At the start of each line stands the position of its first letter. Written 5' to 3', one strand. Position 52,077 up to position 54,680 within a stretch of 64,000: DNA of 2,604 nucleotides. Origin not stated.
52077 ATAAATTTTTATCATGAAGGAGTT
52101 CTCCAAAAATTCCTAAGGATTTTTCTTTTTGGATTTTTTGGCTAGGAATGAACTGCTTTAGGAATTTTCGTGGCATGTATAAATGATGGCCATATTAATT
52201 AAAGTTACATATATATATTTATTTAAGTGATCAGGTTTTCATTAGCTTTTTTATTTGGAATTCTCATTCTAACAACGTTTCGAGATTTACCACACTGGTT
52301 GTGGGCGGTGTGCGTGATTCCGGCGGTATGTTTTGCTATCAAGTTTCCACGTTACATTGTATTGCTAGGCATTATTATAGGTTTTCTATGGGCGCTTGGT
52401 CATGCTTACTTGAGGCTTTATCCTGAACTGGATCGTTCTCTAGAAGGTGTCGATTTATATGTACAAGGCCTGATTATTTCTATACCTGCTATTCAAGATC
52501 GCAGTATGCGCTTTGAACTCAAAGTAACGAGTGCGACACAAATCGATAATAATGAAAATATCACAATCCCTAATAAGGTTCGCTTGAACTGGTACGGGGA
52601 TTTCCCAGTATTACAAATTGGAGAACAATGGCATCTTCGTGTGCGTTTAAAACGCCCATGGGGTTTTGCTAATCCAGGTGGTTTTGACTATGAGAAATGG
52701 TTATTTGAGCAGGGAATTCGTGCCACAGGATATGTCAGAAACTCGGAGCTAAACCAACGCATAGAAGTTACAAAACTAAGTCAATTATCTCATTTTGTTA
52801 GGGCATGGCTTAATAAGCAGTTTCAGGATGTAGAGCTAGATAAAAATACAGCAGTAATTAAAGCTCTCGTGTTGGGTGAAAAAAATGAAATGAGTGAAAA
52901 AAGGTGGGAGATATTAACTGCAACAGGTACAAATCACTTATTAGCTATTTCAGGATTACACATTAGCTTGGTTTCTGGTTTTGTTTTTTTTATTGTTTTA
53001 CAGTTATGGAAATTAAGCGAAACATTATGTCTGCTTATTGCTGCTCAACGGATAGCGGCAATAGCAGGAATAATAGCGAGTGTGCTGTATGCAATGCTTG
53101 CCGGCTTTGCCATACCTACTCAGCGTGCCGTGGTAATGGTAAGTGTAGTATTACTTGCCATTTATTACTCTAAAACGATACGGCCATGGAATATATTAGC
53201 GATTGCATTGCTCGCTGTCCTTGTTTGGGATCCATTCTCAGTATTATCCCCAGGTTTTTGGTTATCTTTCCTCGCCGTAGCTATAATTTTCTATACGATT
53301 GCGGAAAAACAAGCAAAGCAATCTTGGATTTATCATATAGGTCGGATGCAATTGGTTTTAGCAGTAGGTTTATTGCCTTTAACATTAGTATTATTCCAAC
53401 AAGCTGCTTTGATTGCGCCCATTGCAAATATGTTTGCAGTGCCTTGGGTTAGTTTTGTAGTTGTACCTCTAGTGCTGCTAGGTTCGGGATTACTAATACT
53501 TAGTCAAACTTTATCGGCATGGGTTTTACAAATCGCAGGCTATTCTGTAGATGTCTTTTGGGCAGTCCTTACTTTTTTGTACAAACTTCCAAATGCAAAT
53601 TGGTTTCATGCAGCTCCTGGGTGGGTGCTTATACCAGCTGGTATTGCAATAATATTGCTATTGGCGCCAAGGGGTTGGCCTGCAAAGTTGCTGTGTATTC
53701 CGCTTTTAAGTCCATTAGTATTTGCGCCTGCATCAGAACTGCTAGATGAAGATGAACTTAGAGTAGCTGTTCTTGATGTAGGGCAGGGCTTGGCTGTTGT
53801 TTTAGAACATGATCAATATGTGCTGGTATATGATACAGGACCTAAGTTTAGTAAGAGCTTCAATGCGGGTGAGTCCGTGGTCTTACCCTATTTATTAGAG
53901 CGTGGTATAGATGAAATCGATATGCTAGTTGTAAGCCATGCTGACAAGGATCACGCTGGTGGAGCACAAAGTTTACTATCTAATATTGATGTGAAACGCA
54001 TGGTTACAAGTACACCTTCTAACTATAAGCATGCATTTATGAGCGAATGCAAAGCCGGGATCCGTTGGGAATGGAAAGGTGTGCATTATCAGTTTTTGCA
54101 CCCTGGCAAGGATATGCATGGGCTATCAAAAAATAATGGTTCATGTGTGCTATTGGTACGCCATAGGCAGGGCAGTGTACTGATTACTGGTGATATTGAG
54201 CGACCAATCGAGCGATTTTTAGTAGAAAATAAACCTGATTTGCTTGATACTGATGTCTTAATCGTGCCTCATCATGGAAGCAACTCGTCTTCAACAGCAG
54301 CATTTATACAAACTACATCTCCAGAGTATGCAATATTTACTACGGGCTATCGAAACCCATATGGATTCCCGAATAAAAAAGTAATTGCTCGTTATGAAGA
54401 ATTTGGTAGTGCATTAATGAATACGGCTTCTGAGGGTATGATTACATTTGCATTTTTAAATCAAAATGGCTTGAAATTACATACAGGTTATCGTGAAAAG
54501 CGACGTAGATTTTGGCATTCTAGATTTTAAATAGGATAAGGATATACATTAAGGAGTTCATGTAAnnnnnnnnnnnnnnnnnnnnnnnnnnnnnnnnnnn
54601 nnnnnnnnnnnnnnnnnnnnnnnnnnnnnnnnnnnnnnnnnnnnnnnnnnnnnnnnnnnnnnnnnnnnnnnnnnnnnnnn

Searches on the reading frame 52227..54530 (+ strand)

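Call 58: search_protein_families(library=ncbifam, proteins=[window:52227-54530:+], max_evalue=1e-40)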
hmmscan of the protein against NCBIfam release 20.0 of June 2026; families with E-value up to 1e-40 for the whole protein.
window:52227-54530:+ (767 aa): 2 families
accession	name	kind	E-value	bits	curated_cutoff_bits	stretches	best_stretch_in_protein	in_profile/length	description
TIGR00361.1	ComEC_Rec2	equivalog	2e-119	399.7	190.05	1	80-737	15-663/663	DNA internalization-related competence protein ComEC/Rec2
NF008580.0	PRK11539.1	equivalog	1.5e-117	393.9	969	1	4-767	8-751/758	ComEC family protein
